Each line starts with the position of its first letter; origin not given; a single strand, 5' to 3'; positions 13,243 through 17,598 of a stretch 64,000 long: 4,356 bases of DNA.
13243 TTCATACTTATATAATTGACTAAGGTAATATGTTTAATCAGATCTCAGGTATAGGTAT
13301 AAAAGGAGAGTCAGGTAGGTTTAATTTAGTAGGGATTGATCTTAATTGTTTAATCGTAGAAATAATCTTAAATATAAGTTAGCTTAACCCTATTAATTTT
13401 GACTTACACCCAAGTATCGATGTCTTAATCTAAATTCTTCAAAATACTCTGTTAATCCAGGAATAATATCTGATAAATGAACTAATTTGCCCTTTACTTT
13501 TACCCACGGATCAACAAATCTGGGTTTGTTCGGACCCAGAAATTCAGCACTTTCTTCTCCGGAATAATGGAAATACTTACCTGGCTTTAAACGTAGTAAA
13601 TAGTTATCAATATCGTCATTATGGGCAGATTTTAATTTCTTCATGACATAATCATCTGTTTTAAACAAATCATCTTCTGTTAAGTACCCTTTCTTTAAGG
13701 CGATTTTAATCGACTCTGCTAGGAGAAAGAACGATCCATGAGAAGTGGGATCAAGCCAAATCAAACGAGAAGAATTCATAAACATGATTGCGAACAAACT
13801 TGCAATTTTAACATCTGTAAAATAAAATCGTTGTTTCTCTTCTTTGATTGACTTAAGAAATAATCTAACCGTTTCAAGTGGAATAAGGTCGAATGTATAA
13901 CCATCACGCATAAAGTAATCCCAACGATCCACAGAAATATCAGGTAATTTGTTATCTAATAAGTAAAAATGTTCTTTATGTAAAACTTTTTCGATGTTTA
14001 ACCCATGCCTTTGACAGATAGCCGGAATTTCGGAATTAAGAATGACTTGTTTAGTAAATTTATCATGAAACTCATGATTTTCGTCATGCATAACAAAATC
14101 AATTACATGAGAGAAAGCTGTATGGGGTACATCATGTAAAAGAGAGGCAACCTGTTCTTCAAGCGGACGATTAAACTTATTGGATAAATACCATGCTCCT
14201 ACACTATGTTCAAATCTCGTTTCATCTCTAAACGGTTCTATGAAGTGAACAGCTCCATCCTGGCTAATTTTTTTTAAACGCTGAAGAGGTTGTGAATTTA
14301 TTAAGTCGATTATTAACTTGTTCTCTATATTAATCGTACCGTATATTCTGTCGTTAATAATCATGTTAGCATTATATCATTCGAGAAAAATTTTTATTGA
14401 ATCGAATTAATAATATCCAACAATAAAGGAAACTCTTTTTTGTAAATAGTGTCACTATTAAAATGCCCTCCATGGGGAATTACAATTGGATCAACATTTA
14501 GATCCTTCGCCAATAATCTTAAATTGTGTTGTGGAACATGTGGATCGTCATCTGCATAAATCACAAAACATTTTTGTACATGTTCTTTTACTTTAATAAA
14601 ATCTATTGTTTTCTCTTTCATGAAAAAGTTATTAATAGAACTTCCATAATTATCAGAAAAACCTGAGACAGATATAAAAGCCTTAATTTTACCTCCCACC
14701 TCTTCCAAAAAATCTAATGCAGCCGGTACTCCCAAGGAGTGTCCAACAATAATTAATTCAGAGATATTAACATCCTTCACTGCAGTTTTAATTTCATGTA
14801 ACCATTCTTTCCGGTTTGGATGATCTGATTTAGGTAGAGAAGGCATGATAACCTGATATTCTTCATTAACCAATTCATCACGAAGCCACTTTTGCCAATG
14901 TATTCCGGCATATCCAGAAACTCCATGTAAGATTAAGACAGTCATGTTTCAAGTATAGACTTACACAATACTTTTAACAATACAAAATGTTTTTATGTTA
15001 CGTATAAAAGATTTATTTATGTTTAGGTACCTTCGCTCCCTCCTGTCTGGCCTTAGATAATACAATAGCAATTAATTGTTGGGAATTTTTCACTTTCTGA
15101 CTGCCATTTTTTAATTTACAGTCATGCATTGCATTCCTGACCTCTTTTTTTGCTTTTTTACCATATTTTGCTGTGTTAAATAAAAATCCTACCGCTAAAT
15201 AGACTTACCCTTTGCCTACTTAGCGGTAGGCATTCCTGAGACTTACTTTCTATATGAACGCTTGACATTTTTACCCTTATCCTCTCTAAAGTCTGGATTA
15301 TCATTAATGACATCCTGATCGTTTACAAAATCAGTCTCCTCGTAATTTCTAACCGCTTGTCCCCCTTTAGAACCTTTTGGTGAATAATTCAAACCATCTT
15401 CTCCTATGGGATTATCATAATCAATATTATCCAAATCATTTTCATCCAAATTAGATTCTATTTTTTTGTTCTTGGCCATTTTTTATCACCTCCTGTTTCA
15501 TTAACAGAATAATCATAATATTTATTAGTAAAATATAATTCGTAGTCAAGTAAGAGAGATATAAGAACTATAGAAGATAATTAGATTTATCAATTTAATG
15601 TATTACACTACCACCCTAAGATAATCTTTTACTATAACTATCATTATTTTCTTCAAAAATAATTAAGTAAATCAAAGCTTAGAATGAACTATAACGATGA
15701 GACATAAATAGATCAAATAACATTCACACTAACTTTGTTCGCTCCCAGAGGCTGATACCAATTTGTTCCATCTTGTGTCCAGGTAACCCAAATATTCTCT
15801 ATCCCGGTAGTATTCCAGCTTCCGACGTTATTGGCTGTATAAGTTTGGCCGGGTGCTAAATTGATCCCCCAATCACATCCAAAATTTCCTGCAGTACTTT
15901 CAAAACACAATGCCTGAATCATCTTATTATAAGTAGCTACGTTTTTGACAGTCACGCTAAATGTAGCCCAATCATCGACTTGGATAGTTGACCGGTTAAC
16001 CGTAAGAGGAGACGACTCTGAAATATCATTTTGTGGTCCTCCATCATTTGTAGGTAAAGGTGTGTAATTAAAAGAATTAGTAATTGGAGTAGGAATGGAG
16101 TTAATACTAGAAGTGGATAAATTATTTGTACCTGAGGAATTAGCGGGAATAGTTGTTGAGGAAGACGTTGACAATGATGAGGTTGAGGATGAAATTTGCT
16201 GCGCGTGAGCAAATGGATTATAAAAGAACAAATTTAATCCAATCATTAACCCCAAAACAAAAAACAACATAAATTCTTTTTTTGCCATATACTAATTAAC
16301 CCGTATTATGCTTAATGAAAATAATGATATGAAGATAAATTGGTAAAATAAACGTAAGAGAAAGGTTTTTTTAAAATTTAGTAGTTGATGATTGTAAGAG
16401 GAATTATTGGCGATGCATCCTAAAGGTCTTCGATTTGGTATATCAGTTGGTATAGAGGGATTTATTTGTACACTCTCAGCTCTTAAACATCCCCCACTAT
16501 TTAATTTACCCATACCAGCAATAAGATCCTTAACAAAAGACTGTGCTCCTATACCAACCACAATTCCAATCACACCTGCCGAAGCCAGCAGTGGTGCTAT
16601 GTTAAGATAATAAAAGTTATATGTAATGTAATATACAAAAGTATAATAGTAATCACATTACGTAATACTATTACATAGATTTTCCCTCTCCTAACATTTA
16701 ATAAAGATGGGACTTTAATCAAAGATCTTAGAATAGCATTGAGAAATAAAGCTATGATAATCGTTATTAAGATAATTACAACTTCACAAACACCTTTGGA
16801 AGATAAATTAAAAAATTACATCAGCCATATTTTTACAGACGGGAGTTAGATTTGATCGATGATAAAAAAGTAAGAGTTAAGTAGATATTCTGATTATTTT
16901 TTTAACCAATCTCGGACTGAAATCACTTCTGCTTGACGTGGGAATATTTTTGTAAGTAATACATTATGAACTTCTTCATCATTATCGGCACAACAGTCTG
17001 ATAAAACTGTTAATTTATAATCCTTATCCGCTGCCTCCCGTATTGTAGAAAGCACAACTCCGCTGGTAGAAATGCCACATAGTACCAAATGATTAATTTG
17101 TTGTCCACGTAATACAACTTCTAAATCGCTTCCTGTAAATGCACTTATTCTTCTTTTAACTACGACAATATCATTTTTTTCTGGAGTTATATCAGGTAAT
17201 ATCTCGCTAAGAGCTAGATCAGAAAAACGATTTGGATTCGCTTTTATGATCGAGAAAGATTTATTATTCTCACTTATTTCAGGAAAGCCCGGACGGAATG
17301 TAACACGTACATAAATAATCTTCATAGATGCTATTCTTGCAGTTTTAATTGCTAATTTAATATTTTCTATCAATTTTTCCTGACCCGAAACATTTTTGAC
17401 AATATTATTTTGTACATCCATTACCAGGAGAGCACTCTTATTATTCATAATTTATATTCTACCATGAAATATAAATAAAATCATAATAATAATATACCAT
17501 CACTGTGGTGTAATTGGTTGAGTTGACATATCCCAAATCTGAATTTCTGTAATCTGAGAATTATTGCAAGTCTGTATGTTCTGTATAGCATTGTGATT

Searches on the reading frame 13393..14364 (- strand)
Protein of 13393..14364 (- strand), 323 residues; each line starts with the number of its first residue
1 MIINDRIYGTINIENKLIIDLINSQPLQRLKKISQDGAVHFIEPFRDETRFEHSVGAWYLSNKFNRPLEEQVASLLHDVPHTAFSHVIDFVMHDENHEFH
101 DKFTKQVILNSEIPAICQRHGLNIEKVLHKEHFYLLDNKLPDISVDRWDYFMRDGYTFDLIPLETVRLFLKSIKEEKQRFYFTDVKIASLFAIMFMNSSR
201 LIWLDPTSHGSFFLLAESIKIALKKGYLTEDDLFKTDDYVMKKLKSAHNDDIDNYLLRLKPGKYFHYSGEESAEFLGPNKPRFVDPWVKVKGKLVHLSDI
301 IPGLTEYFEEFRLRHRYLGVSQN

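Call 8: search_protein_families(library=ncbifam, proteins=[window:13393-14364:-], max_evalue=0.00001)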
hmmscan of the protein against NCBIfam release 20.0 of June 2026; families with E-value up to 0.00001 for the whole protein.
window:13393-14364:- (323 aa): 0 families

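Call 29: search_protein_families(library=pfam, proteins=[window:13393-14364:-], max_evalue=0.001)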
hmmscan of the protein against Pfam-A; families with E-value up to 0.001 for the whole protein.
window:13393-14364:- (323 aa): 1 family
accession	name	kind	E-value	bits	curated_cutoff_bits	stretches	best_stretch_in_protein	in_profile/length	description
PF01966.28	HD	-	3.6e-05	24.5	22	1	50-151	1-113/116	HD domain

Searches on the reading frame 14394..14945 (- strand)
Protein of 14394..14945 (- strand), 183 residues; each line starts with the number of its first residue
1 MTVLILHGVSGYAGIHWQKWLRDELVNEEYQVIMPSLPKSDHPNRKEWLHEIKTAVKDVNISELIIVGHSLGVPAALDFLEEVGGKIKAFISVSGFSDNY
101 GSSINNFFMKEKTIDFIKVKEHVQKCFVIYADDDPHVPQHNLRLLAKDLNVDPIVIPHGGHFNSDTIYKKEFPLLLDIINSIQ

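Call 8: search_protein_families(library=ncbifam, proteins=[window:14394-14945:-], max_evalue=0.00001)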
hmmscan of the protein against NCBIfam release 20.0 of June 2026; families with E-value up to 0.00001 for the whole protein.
window:14394-14945:- (183 aa): 0 families

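Call 29: search_protein_families(library=pfam, proteins=[window:14394-14945:-], max_evalue=0.001)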
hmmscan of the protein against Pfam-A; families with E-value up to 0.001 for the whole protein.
window:14394-14945:- (183 aa): 3 families
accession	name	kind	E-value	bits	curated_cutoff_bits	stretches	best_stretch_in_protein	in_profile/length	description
PF06821.19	Ser_hydrolase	-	1.1e-21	77.9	22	1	3-169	1-161/172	Serine hydrolase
PF00561.26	Abhydrolase_1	-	2.9e-10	40.7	25.8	1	2-98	2-103/245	alpha/beta hydrolase fold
PF12697.13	Abhydrolase_6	-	3.1e-07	31.7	26.3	1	3-78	1-82/217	Alpha/beta hydrolase family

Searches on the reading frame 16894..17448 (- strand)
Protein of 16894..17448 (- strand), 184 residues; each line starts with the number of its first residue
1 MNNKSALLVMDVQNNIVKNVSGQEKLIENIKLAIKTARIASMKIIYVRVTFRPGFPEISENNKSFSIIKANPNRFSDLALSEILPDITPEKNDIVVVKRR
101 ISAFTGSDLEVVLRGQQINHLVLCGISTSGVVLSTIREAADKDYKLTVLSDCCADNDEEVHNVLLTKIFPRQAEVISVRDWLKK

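Call 8: search_protein_families(library=ncbifam, proteins=[window:16894-17448:-], max_evalue=0.00001)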
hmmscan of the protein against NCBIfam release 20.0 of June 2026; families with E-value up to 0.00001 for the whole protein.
window:16894-17448:- (184 aa): 3 families
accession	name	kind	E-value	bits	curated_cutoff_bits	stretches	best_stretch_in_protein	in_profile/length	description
NF008517.0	PRK11440.1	equivalog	1.4e-24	87.1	195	1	3-182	7-185/188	hydrolase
NF050097.1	BiurAmidohydBiuH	equivalog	1.1e-18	67.5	370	1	26-166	50-199/221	biuret amidohydrolase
TIGR03614.1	RutB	equivalog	1e-17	64.5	377.95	1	19-156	40-189/226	pyrimidine utilization protein B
